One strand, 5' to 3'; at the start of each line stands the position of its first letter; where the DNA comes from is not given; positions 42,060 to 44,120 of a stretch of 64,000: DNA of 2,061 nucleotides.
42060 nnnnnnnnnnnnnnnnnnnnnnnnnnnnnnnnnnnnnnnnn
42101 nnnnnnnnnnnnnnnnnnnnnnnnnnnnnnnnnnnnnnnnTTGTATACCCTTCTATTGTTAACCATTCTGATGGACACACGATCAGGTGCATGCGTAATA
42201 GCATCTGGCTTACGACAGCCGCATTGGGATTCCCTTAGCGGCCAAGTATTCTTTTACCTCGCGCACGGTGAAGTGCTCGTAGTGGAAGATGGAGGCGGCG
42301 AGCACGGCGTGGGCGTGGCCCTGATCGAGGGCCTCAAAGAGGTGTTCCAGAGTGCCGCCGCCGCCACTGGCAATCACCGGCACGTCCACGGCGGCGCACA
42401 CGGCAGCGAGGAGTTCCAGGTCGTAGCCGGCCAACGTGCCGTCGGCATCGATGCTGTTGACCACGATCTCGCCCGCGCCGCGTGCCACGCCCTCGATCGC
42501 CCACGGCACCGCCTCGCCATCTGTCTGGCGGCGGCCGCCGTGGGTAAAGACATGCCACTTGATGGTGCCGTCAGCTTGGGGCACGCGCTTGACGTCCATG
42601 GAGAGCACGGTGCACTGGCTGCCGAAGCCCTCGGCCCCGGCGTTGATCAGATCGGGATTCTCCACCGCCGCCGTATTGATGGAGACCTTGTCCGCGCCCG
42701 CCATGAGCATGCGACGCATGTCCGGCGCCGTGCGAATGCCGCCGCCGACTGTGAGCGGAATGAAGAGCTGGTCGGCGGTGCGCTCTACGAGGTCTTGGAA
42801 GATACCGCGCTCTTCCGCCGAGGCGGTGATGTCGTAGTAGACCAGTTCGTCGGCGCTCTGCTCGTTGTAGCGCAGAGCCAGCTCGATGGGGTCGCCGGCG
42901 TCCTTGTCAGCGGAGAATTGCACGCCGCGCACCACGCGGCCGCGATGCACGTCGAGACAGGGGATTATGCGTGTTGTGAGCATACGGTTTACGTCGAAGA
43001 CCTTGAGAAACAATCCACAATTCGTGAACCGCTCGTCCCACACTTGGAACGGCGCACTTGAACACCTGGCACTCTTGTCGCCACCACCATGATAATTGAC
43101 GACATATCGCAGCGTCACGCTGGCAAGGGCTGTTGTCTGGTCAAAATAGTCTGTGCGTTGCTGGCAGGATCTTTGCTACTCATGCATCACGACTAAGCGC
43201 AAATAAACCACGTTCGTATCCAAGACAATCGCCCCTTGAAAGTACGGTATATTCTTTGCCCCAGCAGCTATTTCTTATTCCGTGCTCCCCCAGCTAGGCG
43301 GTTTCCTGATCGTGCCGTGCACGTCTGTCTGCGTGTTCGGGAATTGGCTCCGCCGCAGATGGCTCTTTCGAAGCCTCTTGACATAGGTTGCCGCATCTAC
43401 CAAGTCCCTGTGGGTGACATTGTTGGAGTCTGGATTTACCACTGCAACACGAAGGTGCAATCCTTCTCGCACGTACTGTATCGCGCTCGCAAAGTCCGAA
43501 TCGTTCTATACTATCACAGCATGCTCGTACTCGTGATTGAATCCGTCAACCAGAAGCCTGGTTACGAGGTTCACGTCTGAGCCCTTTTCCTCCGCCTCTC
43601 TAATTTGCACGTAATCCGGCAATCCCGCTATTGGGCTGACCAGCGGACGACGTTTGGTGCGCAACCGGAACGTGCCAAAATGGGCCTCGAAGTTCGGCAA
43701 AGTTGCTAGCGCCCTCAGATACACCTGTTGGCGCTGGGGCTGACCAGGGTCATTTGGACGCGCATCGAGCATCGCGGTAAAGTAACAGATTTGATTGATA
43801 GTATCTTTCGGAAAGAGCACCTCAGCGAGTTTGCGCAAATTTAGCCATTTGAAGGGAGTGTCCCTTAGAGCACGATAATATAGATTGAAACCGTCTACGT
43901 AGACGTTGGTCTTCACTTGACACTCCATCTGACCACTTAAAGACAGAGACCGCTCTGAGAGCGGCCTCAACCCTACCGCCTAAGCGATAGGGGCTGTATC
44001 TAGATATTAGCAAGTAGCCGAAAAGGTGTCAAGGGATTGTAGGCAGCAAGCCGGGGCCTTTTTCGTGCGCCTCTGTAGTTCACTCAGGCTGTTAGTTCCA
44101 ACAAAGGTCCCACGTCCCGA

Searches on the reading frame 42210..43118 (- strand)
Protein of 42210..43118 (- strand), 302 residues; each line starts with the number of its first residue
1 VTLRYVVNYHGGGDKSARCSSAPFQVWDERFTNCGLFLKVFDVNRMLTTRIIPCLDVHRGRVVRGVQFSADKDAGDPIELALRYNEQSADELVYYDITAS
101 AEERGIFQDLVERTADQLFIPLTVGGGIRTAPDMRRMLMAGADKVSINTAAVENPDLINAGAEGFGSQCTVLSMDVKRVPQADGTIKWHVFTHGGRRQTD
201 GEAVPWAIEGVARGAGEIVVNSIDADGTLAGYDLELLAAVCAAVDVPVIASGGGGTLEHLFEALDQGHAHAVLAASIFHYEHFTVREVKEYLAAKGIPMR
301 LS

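Call 3: search_protein_families(library=pfam, proteins=[window:42210-43118:-], max_evalue=0.01)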
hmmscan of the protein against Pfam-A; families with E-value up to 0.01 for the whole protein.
window:42210-43118:- (302 aa): 6 families
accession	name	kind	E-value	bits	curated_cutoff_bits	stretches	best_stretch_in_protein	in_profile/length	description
PF00977.27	His_biosynth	-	1e-76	257.8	23.6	1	50-284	1-228/228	Histidine biosynthesis protein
PF03060.21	NMO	-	2.9e-06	27.4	28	0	233-274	181-221/331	Nitronate monooxygenase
PF01207.24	Dus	-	3.7e-05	23.4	20.4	1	116-160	181-226/311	Dihydrouridine synthase (Dus)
PF05690.20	ThiG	-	8.4e-05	22.5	23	0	111-159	167-215/247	Thiazole biosynthesis protein ThiG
PF01180.27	DHO_dh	-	0.00034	20.3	27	0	120-155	241-277/291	Dihydroorotate dehydrogenase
PF04309.18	G3P_antiterm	-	0.0023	17.8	27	0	105-149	125-169/173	Glycerol-3-phosphate responsive antiterminator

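Call 44: find_homologous_proteins(query=window:42210-42983:-, max_evalue=1e-60)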
Query window:42210-42983:- (257 aa): 7998 proteins with E <= 1e-60 among 8000 candidates; the best 120 are listed.
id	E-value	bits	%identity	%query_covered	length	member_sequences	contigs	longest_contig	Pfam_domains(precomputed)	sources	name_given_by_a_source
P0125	1.9e-158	544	95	100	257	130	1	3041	PF03060.22,PF00977.28,PF01207.24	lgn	-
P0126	2.0e-156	537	94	100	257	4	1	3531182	PF03060.22,PF00977.28,PF01207.24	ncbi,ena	-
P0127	4.9e-127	441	-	-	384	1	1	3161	PF05690.21,PF04309.19,PF00478.32,PF03060.22,PF02581.24,PF01180.28,PF00977.28,PF01207.24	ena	-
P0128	2.2e-119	416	89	84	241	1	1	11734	PF00977.28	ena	-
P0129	9.1e-109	381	71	99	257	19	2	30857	PF05690.21,PF03060.22,PF00977.28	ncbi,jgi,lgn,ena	-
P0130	8.3e-107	374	70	100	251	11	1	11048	PF03060.22,PF00977.28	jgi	jgi:cyclase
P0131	8.1e-106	371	70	100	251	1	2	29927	PF03060.22,PF01180.28,PF00977.28,PF01207.24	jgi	jgi:cyclase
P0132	8.5e-106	371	68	100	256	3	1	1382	PF05690.21,PF03060.22,PF00977.28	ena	-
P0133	9.9e-106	371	67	99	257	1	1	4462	PF05690.21,PF03060.22,PF01180.28,PF00977.28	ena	-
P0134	1.9e-105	370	67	99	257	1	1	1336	PF05690.21,PF03060.22,PF00977.28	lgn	-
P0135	5.3e-105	369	67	100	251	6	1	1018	PF03060.22,PF00977.28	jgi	jgi:cyclase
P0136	1.5e-104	367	69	100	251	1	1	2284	PF03060.22,PF00977.28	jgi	jgi:cyclase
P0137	1.6e-103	364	68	100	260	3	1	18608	PF05690.21,PF03060.22,PF02581.24,PF00977.28,PF01207.24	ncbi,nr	ncbi:MAG: imidazole glycerol phosphate synthase subunit HisF [Chloroflexi bacterium]|nr:imidazole gl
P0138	2.3e-103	363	66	100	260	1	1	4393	PF03060.22,PF00977.28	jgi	jgi:cyclase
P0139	3.1e-103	363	67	99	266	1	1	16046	PF05690.21,PF04309.19,PF03060.22,PF01180.28,PF00977.28,PF01207.24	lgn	-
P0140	5.3e-103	362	68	99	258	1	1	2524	PF05690.21,PF03060.22,PF00977.28,PF01207.24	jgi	jgi:imidazole glycerol-phosphate synthase subunit HisF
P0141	6.5e-103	362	68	100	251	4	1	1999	PF03060.22,PF00977.28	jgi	jgi:cyclase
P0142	7.0e-103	362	66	100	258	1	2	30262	PF05690.21,PF03060.22,PF00977.28,PF01207.24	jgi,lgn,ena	-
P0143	7.2e-103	362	68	100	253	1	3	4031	PF03060.22,PF00977.28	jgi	jgi:imidazole glycerol-phosphate synthase subunit HisF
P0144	9.1e-103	361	67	99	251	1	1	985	PF03060.22,PF00977.28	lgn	-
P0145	1.4e-102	361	67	99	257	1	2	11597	PF05690.21,PF04309.19,PF03060.22,PF01180.28,PF00977.28,PF01207.24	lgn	-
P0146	1.5e-102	361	67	99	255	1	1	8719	PF03060.22,PF00977.28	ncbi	-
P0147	2.7e-102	360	67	100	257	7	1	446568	PF05690.21,PF04309.19,PF00478.32,PF03060.22,PF01180.28,PF00977.28,PF01207.24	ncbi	-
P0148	3.3e-102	359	66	100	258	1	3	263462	PF05690.21,PF03060.22,PF00977.28,PF01207.24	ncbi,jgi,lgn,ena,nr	ncbi:MAG TPA: imidazole glycerol phosphate synthase subunit HisF [Dehalococcoidia bacterium]|nr:imid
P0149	3.4e-102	359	67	100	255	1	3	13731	PF03060.22,PF00977.28,PF01207.24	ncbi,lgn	-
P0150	5.4e-102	359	67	99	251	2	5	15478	PF05690.21,PF03060.22,PF00977.28,PF01207.24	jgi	jgi:cyclase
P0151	8.8e-102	358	66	100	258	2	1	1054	PF05690.21,PF03060.22,PF00977.28,PF01207.24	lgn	-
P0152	1.6e-101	357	66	100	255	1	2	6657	PF03060.22,PF00977.28,PF01207.24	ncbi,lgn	-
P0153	1.6e-101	357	65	100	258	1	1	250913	PF03060.22,PF00977.28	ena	-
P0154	1.7e-101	357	66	100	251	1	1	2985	PF03060.22,PF00977.28,PF01207.24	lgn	-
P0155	2.1e-101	357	66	100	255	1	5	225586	PF03060.22,PF00977.28,PF01207.24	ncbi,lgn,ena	-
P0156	2.2e-101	357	65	100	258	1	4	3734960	PF03060.22,PF00977.28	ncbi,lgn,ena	-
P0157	2.2e-101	357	66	100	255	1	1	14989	PF03060.22,PF00977.28,PF01207.24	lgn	-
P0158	2.8e-101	356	66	99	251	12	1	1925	PF03060.22,PF00977.28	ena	-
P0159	4.1e-101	356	65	100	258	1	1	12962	PF05690.21,PF03060.22,PF02581.24,PF00977.28,PF01207.24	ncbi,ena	-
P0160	5.3e-101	355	66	100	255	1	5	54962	PF03060.22,PF00977.28,PF01207.24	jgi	jgi:cyclase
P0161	5.8e-101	355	66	99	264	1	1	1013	PF05690.21,PF04309.19,PF03060.22,PF00977.28,PF01207.24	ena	-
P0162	5.8e-101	355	65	100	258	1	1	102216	PF05690.21,PF03060.22,PF02581.24,PF00977.28,PF01207.24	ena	-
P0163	6.3e-101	355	66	100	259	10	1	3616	PF05690.21,PF03060.22,PF00977.28,PF01207.24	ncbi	-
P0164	6.9e-101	355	68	100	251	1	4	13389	PF04309.19,PF03060.22,PF00977.28,PF01207.24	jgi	jgi:cyclase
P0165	8.3e-101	355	66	100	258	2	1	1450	PF05690.21,PF03060.22,PF00977.28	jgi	jgi:cyclase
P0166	1.2e-100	354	65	100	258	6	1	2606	PF05690.21,PF04309.19,PF03060.22,PF00977.28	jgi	-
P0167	1.3e-100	354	67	99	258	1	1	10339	PF03060.22,PF00977.28,PF01207.24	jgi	jgi:cyclase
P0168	1.7e-100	354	65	100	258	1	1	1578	PF00977.28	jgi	jgi:cyclase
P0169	2.0e-100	354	66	100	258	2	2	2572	PF05690.21,PF03060.22,PF02581.24,PF00977.28,PF01207.24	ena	-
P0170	2.3e-100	353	64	100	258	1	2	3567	PF05690.21,PF03060.22,PF00977.28,PF01207.24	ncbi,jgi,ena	-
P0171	2.5e-100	353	66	100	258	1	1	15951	PF05690.21,PF03060.22,PF02581.24,PF00977.28,PF01207.24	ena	-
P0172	2.5e-100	353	64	100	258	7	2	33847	PF05690.21,PF03060.22,PF00977.28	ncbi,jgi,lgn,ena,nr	ncbi:MAG TPA: imidazole glycerol phosphate synthase subunit HisF [Dehalococcoidia bacterium]|nr:imid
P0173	2.6e-100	353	67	100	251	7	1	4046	PF03060.22,PF00977.28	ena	-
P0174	2.7e-100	353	65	99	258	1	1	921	PF05690.21,PF03060.22,PF00977.28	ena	-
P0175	2.8e-100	353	64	100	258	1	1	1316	PF03060.22,PF00977.28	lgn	-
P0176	3.1e-100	353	65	99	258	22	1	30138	PF05690.21,PF03060.22,PF00977.28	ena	-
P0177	3.1e-100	353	65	100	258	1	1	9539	PF00977.28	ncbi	-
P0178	3.3e-100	353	65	100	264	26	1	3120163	PF00977.28,PF01207.24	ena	-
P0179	3.6e-100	353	64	100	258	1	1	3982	PF05690.21,PF03060.22,PF00977.28,PF01207.24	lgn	-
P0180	4.5e-100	352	65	100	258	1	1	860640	PF03060.22,PF02581.24,PF00977.28,PF01207.24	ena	-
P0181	4.9e-100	352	65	99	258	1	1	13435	PF03060.22,PF00977.28,PF01207.24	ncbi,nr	ncbi:MAG: imidazole glycerol phosphate synthase subunit HisF [Chloroflexi bacterium]|nr:imidazole gl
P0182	5.0e-100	352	66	100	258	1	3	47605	PF03060.22,PF00977.28,PF01207.24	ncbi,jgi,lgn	-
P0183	5.3e-100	352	65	100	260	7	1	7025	PF05690.21,PF03060.22,PF00977.28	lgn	-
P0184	5.4e-100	352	64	100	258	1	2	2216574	PF03060.22,PF00977.28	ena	-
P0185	5.7e-100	352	65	100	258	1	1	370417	PF05690.21,PF03060.22,PF02581.24,PF00977.28,PF01207.24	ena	-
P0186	7.5e-100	352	65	100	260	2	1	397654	PF05690.21,PF03060.22,PF00977.28,PF01207.24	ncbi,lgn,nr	ncbi:MAG: imidazole glycerol phosphate synthase subunit HisF [Herpetosiphonaceae bacterium]|nr:MAG: 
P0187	8.7e-100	351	65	100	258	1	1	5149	PF03060.22,PF00977.28,PF01207.24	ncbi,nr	ncbi:MAG: imidazole glycerol phosphate synthase subunit HisF [Chloroflexi bacterium]|nr:imidazole gl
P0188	9.5e-100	351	65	100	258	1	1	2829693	PF03060.22,PF02581.24,PF00977.28,PF01207.24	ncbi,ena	-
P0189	9.5e-100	351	65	100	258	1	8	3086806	PF03060.22,PF02581.24,PF00977.28,PF01207.24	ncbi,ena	-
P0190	1.1e-99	351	64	100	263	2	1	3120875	PF05690.21,PF00977.28,PF01207.24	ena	-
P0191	1.4e-99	351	64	100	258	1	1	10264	PF05690.21,PF03060.22,PF00977.28,PF01207.24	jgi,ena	-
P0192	1.5e-99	351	65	100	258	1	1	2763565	PF03060.22,PF02581.24,PF00977.28,PF01207.24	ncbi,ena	-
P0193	1.7e-99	351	64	100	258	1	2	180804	PF05690.21,PF04309.19,PF03060.22,PF00977.28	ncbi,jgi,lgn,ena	-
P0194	1.7e-99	351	65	100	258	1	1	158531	PF03060.22,PF02581.24,PF00977.28,PF01207.24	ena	-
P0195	1.7e-99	350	65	100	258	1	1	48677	PF03060.22,PF02581.24,PF00977.28,PF01207.24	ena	-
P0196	1.9e-99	350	66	99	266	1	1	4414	PF03060.22,PF00977.28,PF01207.24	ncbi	-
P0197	2.0e-99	350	64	100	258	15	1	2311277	PF05690.21,PF03060.22,PF02581.24,PF00977.28,PF01207.24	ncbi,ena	-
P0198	2.0e-99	350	66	99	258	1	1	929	PF05690.21,PF03060.22,PF00977.28,PF01207.24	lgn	-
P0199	2.1e-99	350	64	100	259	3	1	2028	PF03060.22,PF00977.28,PF01207.24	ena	-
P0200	2.2e-99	350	64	100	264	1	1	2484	PF00977.28,PF01207.24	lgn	-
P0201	2.2e-99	350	64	100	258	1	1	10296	PF05690.21,PF03060.22,PF00977.28,PF01207.24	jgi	-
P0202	2.3e-99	350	65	100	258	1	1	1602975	PF03060.22,PF02581.24,PF00977.28,PF01207.24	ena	-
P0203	2.4e-99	350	66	100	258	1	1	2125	PF05690.21,PF03060.22,PF00977.28,PF01207.24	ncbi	-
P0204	2.6e-99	350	66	99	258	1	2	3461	PF05690.21,PF03060.22,PF00977.28,PF01207.24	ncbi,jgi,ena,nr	ncbi:MAG TPA: imidazole glycerol phosphate synthase subunit HisF [Dehalococcoidales bacterium]|nr:im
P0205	3.3e-99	350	65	100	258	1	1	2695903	PF03060.22,PF02581.24,PF00977.28,PF01207.24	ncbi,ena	-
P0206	4.0e-99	349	65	100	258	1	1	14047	PF03060.22,PF02581.24,PF00977.28,PF01207.24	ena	-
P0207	4.0e-99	349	66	100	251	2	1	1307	PF05690.21,PF03060.22,PF00977.28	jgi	-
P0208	4.3e-99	349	66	99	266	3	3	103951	PF05690.21,PF03060.22,PF00977.28,PF01207.24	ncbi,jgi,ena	-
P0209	4.7e-99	349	64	99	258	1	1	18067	PF05690.21,PF03060.22,PF02581.24,PF00977.28,PF01207.24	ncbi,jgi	-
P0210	4.9e-99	349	63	99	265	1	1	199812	PF05690.21,PF03060.22,PF00977.28,PF01207.24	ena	-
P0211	6.1e-99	349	64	100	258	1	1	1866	PF05690.21,PF03060.22,PF02581.24,PF01180.28,PF00977.28,PF01207.24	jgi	jgi:imidazole glycerol-phosphate synthase subunit HisF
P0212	6.6e-99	349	65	99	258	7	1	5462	PF03060.22,PF00977.28,PF01207.24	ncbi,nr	ncbi:MAG: imidazole glycerol phosphate synthase subunit HisF [Dehalococcoidia bacterium]|nr:imidazol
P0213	7.7e-99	348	64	100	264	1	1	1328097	PF00977.28,PF01207.24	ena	-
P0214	8.3e-99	348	66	99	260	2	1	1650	PF05690.21,PF03060.22,PF00977.28,PF01207.24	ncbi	-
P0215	8.7e-99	348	66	100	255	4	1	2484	PF03060.22,PF00977.28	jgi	jgi:imidazole glycerol-phosphate synthase subunit HisF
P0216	8.9e-99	348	65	100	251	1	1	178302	PF03060.22,PF00977.28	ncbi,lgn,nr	ncbi:MAG: imidazole glycerol phosphate synthase subunit HisF [Chloroflexota bacterium]|nr:MAG: imida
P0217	9.4e-99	348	63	100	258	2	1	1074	PF03060.22,PF00977.28,PF01207.24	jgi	jgi:cyclase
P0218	9.9e-99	348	66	100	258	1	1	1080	PF05690.21,PF03060.22,PF02581.24,PF00977.28,PF01207.24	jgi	-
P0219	1.0e-98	348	65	100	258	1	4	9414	PF03060.22,PF02581.24,PF00977.28,PF01207.24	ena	-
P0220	1.1e-98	348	66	100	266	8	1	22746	PF03060.22,PF00977.28,PF01207.24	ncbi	-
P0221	1.2e-98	348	64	99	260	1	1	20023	PF00977.28,PF01207.24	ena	-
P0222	1.2e-98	348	64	100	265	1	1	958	PF05690.21,PF03060.22,PF00977.28,PF01207.24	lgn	-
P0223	1.3e-98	348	66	99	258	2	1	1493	PF05690.21,PF04309.19,PF03060.22,PF02581.24,PF00977.28,PF01207.24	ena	-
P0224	1.3e-98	348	64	100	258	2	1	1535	PF05690.21,PF04309.19,PF03060.22,PF00977.28,PF01207.24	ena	-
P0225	1.4e-98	348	64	100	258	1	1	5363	PF05690.21,PF03060.22,PF00977.28,PF01207.24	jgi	jgi:cyclase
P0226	1.4e-98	348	64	100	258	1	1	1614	PF05690.21,PF03060.22,PF00977.28,PF01207.24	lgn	-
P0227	1.5e-98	347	64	100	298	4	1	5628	PF03060.22,PF00977.28,PF01207.24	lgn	-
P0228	1.7e-98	347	64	100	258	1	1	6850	PF00977.28,PF01207.24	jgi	-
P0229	1.7e-98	347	64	100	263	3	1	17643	PF05690.21,PF03060.22,PF01180.28,PF00977.28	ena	-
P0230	1.7e-98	347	65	100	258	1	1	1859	PF03060.22,PF00977.28,PF01207.24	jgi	jgi:cyclase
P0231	1.8e-98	347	65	99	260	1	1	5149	PF05690.21,PF03060.22,PF00977.28,PF01207.24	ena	-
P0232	1.8e-98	347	65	100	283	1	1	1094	PF05690.21,PF03060.22,PF02581.24,PF00977.28,PF01207.24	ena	-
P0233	1.9e-98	347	66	100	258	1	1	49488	PF05690.21,PF03060.22,PF02581.24,PF00977.28,PF01207.24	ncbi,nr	ncbi:MAG: imidazole glycerol phosphate synthase subunit HisF [Chloroflexi bacterium]|nr:imidazole gl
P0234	1.9e-98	347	64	100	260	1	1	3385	PF05690.21,PF03060.22,PF00977.28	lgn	-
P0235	2.0e-98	347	65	100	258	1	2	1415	PF05690.21,PF03060.22,PF00977.28,PF01207.24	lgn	-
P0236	2.0e-98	347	65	99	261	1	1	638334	PF05690.21,PF03060.22,PF00977.28,PF01207.24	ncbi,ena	-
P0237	2.1e-98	347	64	100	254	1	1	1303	PF03060.22,PF00977.28,PF01207.24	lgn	-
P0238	2.5e-98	347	65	99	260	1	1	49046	PF05690.21,PF03060.22,PF00977.28,PF01207.24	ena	-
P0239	2.6e-98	347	65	99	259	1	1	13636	PF00977.28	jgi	jgi:cyclase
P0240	2.7e-98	347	63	100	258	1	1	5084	PF05690.21,PF03060.22,PF00977.28,PF01207.24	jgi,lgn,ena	jgi:cyclase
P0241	2.9e-98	347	65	100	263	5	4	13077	PF03060.22,PF00977.28,PF01207.24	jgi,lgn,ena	jgi:cyclase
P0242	2.9e-98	347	65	99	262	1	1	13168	PF03060.22,PF00977.28,PF01207.24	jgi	jgi:cyclase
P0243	2.9e-98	346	64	100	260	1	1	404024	PF05690.21,PF03060.22,PF00977.28,PF01207.24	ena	-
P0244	3.3e-98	346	65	99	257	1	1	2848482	PF03060.22,PF00977.28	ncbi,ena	-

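Call 45: find_encoding_contigs(protein=P0126, flank=6000, max_places=4)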
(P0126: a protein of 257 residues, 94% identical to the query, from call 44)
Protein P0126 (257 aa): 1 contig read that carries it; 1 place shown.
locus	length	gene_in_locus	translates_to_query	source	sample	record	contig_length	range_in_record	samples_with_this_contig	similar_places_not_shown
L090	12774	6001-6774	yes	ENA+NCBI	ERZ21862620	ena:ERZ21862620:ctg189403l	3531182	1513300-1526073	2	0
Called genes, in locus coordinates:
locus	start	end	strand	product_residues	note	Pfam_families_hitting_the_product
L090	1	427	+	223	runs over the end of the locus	PF03167:UDG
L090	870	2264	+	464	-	PF01547:SBP_bac_1, PF13416:SBP_bac_8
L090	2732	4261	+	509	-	-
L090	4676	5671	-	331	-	PF01408:GFO_IDH_MocA, PF02894:GFO_IDH_MocA_C, PF22725:GFO_IDH_MocA_C3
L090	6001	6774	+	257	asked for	PF00977:His_biosynth, PF03060:NMO (faint), PF01207:Dus (faint)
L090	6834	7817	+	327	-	PF13527:Acetyltransf_9 (faint), PF00583:Acetyltransf_1, PF13673:Acetyltransf_10 (weak), PF13508:Acetyltransf_7, PF08445:FR47 (faint)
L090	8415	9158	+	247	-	PF05721:PhyH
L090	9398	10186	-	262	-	PF01061:ABC2_membrane, PF12698:ABC2_membrane_3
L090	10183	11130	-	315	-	PF00005:ABC_tran, PF02463:SMC_N (faint), PF13476:AAA_23 (weak), PF13304:AAA_21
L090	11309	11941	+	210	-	-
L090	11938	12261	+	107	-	PF13601:HTH_34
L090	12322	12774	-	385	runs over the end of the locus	PF05448:AXE1 (weak)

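Call 46: find_encoding_contigs(protein=P0125, flank=6000, max_places=4)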
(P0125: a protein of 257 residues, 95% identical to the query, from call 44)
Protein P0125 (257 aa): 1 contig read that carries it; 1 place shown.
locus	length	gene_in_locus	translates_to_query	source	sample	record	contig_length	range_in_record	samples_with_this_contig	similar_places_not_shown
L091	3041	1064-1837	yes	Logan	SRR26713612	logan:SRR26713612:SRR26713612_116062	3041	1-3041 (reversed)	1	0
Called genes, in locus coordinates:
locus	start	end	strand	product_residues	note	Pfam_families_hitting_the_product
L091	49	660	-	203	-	PF14512:TM1586_NiRdase (faint), PF00881:Nitroreductase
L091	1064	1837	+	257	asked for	PF00977:His_biosynth, PF03060:NMO (faint), PF01207:Dus (faint)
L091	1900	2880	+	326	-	PF13527:Acetyltransf_9 (faint), PF00583:Acetyltransf_1, PF13673:Acetyltransf_10 (weak), PF13508:Acetyltransf_7, PF08445:FR47 (faint)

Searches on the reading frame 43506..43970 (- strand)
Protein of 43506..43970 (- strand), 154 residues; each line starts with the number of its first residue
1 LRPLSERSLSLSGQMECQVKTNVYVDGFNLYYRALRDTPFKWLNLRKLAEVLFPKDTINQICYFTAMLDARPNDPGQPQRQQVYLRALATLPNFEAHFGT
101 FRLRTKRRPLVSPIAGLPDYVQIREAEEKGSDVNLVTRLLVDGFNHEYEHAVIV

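Call 3: search_protein_families(library=pfam, proteins=[window:43506-43970:-], max_evalue=0.01)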
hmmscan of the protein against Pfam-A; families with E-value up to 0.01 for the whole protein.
window:43506-43970:- (154 aa): 0 families

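Call 4: search_protein_families(library=ncbifam, proteins=[window:43506-43970:-], max_evalue=0.01)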
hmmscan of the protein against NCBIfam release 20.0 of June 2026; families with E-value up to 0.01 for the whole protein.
window:43506-43970:- (154 aa): 0 families

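Call 5: search_protein_families(library=padloc, proteins=[window:43506-43970:-], max_evalue=0.01)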
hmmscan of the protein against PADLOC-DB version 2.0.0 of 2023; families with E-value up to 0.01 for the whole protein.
window:43506-43970:- (154 aa): 1 family
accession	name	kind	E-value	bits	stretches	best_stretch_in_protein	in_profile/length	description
PDLC04163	HEC-09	-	2.2e-23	81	1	21-154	4-129/203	-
